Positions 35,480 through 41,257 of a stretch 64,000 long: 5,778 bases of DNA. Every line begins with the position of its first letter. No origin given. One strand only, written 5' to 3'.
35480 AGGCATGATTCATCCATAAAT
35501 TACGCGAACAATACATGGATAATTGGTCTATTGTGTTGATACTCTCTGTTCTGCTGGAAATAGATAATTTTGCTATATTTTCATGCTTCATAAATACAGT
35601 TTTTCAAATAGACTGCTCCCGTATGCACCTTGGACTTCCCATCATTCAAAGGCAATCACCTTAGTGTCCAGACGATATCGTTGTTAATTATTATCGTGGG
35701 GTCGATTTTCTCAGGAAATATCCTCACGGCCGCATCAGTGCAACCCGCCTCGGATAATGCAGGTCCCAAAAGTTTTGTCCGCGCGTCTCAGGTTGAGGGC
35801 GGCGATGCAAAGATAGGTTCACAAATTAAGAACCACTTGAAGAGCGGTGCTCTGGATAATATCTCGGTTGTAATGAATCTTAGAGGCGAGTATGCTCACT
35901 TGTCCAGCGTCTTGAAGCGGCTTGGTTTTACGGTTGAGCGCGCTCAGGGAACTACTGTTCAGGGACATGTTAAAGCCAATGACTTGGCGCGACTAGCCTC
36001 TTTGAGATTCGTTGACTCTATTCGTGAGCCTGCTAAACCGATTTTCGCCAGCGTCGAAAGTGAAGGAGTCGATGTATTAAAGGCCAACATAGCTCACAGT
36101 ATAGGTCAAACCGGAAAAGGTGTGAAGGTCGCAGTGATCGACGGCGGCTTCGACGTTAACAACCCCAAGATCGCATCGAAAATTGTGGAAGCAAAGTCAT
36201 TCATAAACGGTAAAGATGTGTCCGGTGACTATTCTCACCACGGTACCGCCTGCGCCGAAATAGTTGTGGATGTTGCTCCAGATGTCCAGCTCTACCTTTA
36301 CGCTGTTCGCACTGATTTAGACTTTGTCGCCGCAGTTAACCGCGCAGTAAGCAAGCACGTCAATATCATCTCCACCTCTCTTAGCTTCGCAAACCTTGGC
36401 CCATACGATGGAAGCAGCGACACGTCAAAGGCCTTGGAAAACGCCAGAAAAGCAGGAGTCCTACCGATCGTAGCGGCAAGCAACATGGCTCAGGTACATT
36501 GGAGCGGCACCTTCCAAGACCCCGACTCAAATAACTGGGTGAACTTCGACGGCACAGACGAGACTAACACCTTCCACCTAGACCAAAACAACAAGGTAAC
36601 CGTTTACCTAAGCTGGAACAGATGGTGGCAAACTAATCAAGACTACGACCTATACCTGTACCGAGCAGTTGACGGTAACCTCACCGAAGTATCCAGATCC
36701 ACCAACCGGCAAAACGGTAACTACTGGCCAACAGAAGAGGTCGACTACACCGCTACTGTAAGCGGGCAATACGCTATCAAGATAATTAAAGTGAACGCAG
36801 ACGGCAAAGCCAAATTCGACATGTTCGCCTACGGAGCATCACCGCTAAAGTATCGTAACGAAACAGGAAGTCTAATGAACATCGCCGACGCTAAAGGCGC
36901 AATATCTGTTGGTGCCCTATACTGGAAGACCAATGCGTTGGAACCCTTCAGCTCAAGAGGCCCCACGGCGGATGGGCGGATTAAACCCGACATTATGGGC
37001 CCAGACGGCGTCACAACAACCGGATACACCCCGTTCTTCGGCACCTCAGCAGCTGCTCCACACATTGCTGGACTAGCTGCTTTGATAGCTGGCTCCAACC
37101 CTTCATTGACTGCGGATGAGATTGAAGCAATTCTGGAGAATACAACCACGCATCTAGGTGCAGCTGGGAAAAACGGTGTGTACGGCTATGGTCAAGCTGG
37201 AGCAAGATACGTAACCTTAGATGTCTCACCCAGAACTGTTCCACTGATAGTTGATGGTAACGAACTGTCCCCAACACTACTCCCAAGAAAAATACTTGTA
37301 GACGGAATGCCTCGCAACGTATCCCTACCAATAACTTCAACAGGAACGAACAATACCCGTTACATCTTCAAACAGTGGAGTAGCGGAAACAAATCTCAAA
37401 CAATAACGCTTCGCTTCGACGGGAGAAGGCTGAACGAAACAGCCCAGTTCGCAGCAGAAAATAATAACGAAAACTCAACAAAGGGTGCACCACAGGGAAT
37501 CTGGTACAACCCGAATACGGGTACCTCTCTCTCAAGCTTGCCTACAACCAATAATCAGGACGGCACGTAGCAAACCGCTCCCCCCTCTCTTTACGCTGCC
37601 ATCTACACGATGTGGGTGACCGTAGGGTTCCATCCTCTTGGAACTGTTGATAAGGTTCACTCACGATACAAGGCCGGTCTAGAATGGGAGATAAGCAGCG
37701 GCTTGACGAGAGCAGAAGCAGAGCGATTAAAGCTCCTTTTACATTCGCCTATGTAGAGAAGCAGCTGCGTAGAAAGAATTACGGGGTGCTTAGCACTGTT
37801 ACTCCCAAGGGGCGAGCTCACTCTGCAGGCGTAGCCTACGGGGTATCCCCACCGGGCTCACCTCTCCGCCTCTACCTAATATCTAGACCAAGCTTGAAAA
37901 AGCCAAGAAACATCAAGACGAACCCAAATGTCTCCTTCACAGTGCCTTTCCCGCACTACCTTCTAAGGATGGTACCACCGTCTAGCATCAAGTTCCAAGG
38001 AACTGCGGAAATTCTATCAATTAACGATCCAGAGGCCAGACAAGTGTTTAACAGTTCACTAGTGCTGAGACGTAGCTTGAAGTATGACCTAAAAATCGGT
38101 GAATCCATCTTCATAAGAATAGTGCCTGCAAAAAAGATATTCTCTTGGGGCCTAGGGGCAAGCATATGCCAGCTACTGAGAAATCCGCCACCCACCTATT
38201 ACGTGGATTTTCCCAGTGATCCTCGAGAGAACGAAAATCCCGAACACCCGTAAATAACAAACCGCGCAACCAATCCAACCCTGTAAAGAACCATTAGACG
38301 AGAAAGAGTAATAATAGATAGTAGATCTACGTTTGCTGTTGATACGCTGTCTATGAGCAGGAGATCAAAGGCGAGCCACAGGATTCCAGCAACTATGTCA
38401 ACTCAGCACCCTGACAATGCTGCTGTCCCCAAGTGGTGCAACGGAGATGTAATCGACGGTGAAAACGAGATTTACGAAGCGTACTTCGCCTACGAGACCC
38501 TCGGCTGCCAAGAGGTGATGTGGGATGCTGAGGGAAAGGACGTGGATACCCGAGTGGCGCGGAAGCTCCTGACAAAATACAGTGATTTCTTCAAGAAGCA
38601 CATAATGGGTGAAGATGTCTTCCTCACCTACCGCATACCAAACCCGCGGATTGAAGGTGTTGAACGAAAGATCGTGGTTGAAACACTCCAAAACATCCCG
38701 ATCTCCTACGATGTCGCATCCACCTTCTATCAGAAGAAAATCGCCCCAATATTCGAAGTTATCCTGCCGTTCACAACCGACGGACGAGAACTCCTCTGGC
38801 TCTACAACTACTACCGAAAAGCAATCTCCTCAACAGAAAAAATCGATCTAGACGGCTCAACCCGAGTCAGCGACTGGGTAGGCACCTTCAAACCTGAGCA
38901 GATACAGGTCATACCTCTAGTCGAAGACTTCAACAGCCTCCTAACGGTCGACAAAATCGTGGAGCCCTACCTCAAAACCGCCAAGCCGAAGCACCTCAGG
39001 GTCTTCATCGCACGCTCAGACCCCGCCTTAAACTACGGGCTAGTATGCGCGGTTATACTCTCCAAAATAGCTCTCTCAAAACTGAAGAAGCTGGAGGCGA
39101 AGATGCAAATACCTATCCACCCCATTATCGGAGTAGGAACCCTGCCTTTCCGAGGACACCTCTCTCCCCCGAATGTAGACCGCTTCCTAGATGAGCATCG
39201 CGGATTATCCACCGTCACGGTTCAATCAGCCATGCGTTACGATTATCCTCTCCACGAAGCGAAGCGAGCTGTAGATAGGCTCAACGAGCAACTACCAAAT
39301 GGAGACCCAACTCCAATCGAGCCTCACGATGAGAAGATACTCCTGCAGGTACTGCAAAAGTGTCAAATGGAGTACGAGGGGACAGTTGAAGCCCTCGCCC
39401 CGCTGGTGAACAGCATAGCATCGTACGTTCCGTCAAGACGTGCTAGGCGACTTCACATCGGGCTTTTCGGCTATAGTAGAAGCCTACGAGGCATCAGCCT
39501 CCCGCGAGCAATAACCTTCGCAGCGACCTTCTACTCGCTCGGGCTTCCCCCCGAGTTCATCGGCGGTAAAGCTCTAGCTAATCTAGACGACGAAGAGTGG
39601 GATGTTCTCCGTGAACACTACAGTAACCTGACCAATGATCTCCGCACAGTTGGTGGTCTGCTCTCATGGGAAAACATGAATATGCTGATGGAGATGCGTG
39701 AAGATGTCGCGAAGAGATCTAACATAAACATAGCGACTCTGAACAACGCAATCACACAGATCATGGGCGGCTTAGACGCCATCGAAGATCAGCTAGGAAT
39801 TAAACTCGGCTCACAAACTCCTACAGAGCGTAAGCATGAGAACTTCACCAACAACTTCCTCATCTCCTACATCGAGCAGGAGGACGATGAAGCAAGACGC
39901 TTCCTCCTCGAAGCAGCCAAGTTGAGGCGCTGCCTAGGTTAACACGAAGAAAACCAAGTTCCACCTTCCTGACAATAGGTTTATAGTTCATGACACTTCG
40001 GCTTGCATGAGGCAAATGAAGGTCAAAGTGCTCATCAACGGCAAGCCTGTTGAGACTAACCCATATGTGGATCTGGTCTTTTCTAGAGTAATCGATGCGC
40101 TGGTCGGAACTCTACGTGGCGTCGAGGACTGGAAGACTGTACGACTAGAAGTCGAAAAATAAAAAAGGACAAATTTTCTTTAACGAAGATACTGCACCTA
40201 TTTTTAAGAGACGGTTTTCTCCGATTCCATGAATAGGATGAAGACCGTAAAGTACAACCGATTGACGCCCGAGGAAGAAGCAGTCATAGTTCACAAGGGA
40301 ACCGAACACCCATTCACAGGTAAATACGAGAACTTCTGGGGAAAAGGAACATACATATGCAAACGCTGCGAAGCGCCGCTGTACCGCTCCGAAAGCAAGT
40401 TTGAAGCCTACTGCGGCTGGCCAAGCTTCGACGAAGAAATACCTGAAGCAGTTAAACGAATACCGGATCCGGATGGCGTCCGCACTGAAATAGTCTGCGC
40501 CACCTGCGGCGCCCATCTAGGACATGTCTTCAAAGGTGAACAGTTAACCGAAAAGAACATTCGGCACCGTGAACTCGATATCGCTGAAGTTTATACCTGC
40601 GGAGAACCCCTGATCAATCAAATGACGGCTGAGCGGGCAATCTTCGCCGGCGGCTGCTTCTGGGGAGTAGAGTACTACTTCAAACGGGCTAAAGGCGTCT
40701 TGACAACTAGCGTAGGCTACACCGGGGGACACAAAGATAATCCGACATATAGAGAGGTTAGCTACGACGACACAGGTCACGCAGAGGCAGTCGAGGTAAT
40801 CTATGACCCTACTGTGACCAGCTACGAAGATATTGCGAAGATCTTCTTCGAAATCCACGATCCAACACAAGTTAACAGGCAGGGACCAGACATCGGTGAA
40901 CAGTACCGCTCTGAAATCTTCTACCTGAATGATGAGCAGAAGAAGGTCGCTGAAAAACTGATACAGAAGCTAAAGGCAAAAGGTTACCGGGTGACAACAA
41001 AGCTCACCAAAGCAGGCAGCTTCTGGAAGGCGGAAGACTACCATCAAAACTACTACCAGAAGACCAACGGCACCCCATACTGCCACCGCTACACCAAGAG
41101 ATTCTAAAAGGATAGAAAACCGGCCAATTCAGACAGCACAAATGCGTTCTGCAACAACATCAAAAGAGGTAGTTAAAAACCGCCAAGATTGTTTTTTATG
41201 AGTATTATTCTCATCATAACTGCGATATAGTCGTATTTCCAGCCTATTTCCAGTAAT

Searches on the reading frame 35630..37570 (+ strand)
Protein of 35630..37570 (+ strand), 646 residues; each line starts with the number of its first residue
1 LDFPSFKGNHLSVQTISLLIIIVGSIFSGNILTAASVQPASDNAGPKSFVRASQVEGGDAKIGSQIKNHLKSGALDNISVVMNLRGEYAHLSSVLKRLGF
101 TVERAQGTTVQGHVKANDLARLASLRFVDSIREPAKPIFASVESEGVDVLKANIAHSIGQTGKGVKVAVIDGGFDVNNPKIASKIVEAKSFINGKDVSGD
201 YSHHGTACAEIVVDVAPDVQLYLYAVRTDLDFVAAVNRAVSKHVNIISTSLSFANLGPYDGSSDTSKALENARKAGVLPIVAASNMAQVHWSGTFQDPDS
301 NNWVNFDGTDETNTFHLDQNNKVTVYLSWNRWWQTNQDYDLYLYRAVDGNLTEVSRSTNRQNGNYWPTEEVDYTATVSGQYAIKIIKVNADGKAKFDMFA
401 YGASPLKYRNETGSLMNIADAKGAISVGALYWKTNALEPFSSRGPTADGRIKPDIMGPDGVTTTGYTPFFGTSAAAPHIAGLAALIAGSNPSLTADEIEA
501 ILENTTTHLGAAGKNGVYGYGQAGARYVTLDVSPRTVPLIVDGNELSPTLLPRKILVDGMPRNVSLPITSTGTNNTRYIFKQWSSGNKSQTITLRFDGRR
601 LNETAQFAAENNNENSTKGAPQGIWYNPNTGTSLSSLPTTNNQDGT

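Call 9: search_protein_families(library=pfam, proteins=[window:35630-37570:+])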
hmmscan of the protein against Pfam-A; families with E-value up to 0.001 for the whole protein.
window:35630-37570:+ (646 aa): 1 family
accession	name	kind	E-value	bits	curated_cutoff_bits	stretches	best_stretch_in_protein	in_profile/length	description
PF00082.27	Peptidase_S8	-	3.3e-30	105.9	21.8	1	162-521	1-288/288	Subtilase family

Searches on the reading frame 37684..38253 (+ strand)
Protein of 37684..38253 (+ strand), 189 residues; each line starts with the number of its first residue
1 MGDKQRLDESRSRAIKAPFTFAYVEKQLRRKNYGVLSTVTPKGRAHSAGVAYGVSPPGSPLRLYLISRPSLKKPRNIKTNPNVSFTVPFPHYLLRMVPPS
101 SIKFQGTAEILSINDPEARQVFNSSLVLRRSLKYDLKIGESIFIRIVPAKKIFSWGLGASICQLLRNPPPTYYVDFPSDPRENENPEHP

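Call 9: search_protein_families(library=pfam, proteins=[window:37684-38253:+])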
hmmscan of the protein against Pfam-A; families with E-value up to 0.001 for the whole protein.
window:37684-38253:+ (189 aa): 1 family
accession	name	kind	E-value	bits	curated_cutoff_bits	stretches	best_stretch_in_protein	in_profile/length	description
PF01243.27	PNPOx_N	-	1.3e-08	35.7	28.1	1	25-122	6-85/120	Pyridoxamine 5'-phosphate oxidase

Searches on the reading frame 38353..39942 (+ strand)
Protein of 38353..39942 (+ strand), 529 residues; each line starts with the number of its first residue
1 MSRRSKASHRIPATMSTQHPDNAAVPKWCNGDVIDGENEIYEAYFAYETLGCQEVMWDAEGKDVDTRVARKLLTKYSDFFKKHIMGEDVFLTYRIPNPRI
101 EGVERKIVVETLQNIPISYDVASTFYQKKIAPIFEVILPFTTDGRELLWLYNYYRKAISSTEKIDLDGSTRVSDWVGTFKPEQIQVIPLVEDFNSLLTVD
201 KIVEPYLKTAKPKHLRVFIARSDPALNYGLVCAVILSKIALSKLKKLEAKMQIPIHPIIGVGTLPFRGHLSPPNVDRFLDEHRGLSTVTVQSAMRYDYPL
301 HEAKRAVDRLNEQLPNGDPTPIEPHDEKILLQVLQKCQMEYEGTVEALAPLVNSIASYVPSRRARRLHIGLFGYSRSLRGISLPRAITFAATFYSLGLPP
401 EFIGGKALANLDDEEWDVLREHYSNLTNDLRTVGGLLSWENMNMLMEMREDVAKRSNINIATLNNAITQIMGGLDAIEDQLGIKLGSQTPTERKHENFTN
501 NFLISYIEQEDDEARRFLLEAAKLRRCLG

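Call 9: search_protein_families(library=pfam, proteins=[window:38353-39942:+])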
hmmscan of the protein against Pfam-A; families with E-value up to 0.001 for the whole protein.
window:38353-39942:+ (529 aa): 1 family
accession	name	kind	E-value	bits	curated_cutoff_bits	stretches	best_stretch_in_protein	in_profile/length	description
PF14010.12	PEPcase_2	-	3.6e-181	603.4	25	1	11-529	1-493/493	Phosphoenolpyruvate carboxylase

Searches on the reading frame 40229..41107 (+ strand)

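Call 9: search_protein_families(library=pfam, proteins=[window:40229-41107:+])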
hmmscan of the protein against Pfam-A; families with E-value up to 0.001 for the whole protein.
window:40229-41107:+ (292 aa): 2 families
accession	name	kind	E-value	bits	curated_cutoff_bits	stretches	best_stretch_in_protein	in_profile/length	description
PF01625.27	PMSR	-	8.1e-63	211.7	23.7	1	137-286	2-153/153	Peptide methionine sulfoxide reductase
PF01641.26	SelR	-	2.1e-34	118.4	24.9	1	12-113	1-105/116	SelR domain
